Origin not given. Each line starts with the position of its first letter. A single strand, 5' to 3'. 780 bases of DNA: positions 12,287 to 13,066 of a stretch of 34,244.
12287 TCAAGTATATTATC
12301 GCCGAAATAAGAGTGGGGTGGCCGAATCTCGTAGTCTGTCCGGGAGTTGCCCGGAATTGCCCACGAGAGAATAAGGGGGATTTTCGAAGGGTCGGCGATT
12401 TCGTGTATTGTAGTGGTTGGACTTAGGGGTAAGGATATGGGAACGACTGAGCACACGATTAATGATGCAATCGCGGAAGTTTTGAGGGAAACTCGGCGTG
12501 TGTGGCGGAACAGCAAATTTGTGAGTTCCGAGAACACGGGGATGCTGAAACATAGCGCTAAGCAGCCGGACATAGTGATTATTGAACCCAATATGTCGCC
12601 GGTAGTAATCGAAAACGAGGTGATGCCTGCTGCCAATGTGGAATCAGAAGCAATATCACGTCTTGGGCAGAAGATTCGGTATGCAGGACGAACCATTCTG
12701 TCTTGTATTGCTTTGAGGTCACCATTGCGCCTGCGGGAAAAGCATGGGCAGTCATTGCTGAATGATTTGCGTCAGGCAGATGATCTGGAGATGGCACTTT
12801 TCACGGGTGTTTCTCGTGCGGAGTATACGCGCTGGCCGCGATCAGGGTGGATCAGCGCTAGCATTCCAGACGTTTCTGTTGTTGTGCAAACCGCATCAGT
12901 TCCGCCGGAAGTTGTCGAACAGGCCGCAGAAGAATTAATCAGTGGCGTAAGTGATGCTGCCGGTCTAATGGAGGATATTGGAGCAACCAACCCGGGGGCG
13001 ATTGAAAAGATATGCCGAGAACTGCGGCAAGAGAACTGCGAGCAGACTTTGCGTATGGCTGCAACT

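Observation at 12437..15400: Orphan ~988-aa fusion of a nuclease-like N-terminus, an N6-adenine methyltransferase core and a long unknown C-terminus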

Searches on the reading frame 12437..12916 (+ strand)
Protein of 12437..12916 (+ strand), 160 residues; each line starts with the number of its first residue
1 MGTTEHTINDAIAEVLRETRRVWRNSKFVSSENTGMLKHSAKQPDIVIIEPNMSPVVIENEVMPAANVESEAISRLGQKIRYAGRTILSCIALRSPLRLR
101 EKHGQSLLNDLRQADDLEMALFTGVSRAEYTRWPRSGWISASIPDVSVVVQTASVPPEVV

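Call 37: search_solved_structures(query=A2, max_evalue=10, show_alignments=3)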
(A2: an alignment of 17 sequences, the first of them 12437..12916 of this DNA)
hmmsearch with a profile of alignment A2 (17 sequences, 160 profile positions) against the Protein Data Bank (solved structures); distinct sequences matched with E-value up to 10: 0.

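Call 44: predict_structure(alignment_id=A2)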
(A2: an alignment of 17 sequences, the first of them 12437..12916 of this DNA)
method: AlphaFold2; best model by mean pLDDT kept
length: 160 residues; sequences in the alignment: 17
mean_pLDDT: 90.6   pTM: 0.87
mean pLDDT of the five models: 90.6, 88.3, 87.0, 83.8, 56.6
residues with pLDDT >= 90: 111; 70-90: 43; 50-70: 6; < 50: 0
segments of 3 or more residues with pLDDT < 50: none
pLDDT, mean of each block of 10 residues (from residue 1): 85 93 87 80 91 92 92 94 91 95 94 96 95 95 95 76
secondary structure, 60 per line:
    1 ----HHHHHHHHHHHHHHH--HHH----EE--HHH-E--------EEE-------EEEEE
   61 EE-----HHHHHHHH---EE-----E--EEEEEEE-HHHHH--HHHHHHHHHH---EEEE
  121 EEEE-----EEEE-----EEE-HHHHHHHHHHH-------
elements in order: H5-19 E46-48 E56-62 H68-75 E89-95 H97-101 H104-113 E117-124 E130-133 E139-141 H143-153

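Call 46: fold_search(model_id=the predicted structure, library=pdb)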
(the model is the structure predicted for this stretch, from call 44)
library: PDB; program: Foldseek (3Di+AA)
matches with E <= 10: 240; with E <= 0.001: 0
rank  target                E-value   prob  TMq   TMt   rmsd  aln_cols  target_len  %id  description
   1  8dqp_A                1.5e-01  0.08  0.18  0.10  10.8        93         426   11  Crystal structure of Arabidopsis thaliana COSY in complex with scopoletin (released 2023-01-11)
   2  9iac_B                2.2e-01  0.06  0.19  0.13  12.8       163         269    8  Structure of the Argonaute-associated Cas4 family protein 1 (ACE1) from Microcystis aeruginosa (MaACE1) (released 2025-04-23)
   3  3ijm_A                2.5e-01  0.47  0.43  0.46   6.5       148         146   10  The structure of a restriction endonuclease-like fold superfamily protein from Spirosoma linguale. (released 2009-09-22)
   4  4ic1_A                3.5e-01  0.23  0.33  0.27  13.0       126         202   13  Crystal structure of SSO0001 (released 2013-01-16)
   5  8dqo_B                3.9e-01  0.05  0.18  0.10  11.5       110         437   10  Crystal structure of Arabidopsis thaliana COSY (released 2023-01-11)
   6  9iab_A                4.5e-01  0.06  0.21  0.16  12.7       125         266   11  Structure of the Argonaute-associated Cas4 family protein 1 (ACE1) from Chroococcidiopsis thermalis (CtACE1) (released 2025-04-23)
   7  4ic1_B                4.8e-01  0.20  0.33  0.27  12.9       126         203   13  Crystal structure of SSO0001 (released 2013-01-16)
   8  8ibw_C                5.4e-01  0.15  0.33  0.08   7.9       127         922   11  Structure of R2 with 3'UTR and DNA in binding state (released 2023-09-20)
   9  8q5m_C                5.4e-01  0.11  0.30  0.31   9.8       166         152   11  N-terminal domain of restriction endonuclease Eco15I in the absence of DNA. (released 2024-07-17)
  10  4ic1_D                5.8e-01  0.28  0.35  0.28   5.3       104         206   14  Crystal structure of SSO0001 (released 2013-01-16)
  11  7lw8_A                5.8e-01  0.10  0.28  0.19  15.0       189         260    6  Human Exonuclease 5 crystal structure in complex with a ssDNA (released 2021-07-14)
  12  5ha4_B                6.6e-01  0.10  0.28  0.19   7.6       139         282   14  Structure of a diaminopimelate epimerase from Acinetobacter baumannii (released 2016-01-27)
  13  4e4j_A                6.6e-01  0.10  0.29  0.15   7.4       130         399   11  Crystal structure of arginine deiminase from Mycoplasma penetrans (released 2012-10-31)
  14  3syy                  7.0e-01  0.07  0.24  0.21  12.9       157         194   10  Crystal Structure of an alkaline exonuclease (LHK-Exo) from Laribacter hongkongensis (released 2012-02-15)
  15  9iab_B                7.4e-01  0.07  0.25  0.17  12.9       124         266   10  Structure of the Argonaute-associated Cas4 family protein 1 (ACE1) from Chroococcidiopsis thermalis (CtACE1) (released 2025-04-23)
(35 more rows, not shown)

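Call 51: search_protein_families(library=pfam, proteins=[window:12437-12916:+], max_evalue=10)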
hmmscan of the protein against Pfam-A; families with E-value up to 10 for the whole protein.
window:12437-12916:+ (160 aa): 0 families

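Call 68: fold_search(model_id=the predicted structure, library=viral)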
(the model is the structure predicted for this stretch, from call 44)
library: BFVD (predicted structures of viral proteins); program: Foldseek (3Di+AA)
matches with E <= 10: 481; with E <= 0.001: 0
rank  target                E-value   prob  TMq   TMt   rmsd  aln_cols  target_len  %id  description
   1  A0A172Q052            3.1e-03  0.54  0.30  0.18  18.7       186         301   11  Uncharacterized protein [Acinetobacter phage vB_AbaM_ME3]
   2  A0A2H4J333            2.7e-02  0.28  0.25  0.21  10.2       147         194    9  Uncharacterized protein [uncultured Caudovirales phage]
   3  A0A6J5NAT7            2.9e-02  0.75  0.40  0.44   6.5       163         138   13  Uncharacterized protein [uncultured Caudovirales phage]
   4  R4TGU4                3.5e-02  0.69  0.30  0.36   8.2       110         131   14  PD-(D/E)XK nuclease [Halogranum tailed virus 1]
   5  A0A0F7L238            3.5e-02  0.44  0.33  0.37   9.3       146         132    9  Uncharacterized protein [uncultured marine virus]
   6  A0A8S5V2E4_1          4.0e-02  0.15  0.26  0.06  17.6       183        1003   12  Uncharacterized protein [CrAss-like virus sp. ctelJ1]
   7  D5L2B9                4.8e-02  0.69  0.45  0.41   8.8       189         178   10  Restriction endonuclease type IV Mrr domain-containing protein [uncultured virus]
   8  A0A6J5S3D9            5.1e-02  0.15  0.26  0.25  16.5       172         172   14  Uncharacterized protein [uncultured Caudovirales phage]
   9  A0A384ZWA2            5.4e-02  0.25  0.29  0.31  14.1       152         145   12  Putative MmcB-like DNA repair protein [Dickeya phage vB_DsoM_JA13]
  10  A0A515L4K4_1          5.8e-02  0.72  0.35  0.06   5.1       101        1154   14  RNA-directed RNA polymerase L [Jujube yellow mottle-associated virus]
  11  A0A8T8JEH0            5.8e-02  0.54  0.34  0.41   8.0       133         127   13  (no name in the UniProt tables at hand)
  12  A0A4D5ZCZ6            8.0e-02  0.44  0.25  0.16   5.6        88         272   12  PD-(D/E)XK endonuclease-like domain-containing protein [Burkholderia phage BcepSaruman]
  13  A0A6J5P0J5            8.0e-02  0.35  0.37  0.38   8.8       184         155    7  Uncharacterized protein [uncultured Caudovirales phage]
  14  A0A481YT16            8.5e-02  0.47  0.34  0.19   6.4       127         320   15  C2H2-type domain-containing protein [Marseillevirus LCMAC101]
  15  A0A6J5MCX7            9.1e-02  0.30  0.27  0.19   6.5       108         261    8  PD-(D/E)XK nuclease superfamily [uncultured Caudovirales phage]
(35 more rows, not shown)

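Call 77: search_protein_families(library=padloc, proteins=[window:12437-12916:+], max_evalue=0.01)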
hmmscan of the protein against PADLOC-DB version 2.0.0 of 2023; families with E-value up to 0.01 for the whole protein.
window:12437-12916:+ (160 aa): 0 families

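Call 81: find_homologous_proteins(query=A4, max_evalue=0.001)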
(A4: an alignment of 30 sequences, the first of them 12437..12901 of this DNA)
Query A4 (30 sequences) (155 aa, profile of the alignment): 202 proteins with E <= 0.001 among 2879 candidates; the best 120 are listed.
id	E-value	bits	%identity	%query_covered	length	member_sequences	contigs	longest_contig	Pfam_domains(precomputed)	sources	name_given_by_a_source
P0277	7.7e-44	167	61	100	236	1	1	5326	-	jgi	jgi:hypothetical protein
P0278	3.1e-43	165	61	100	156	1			-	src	-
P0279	3.6e-43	165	59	100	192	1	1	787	-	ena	-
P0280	1.2e-42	163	55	100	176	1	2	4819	-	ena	-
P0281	1.6e-42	163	62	100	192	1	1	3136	-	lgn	-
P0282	1.6e-42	163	62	100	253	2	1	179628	-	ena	-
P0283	3.7e-42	162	63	100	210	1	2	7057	-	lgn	-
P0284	3.8e-42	162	65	100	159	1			-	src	-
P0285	5.3e-42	161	55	100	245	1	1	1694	-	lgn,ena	-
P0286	8.7e-42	160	63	100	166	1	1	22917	-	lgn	-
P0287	1.0e-41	160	62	100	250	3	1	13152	-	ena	-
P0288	1.1e-41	160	59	100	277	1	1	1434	-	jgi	jgi:hypothetical protein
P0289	1.4e-41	160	59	100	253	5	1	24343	-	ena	-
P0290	1.8e-41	159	59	100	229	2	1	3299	-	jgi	jgi:hypothetical protein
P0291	2.0e-41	159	65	100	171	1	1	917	-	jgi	jgi:hypothetical protein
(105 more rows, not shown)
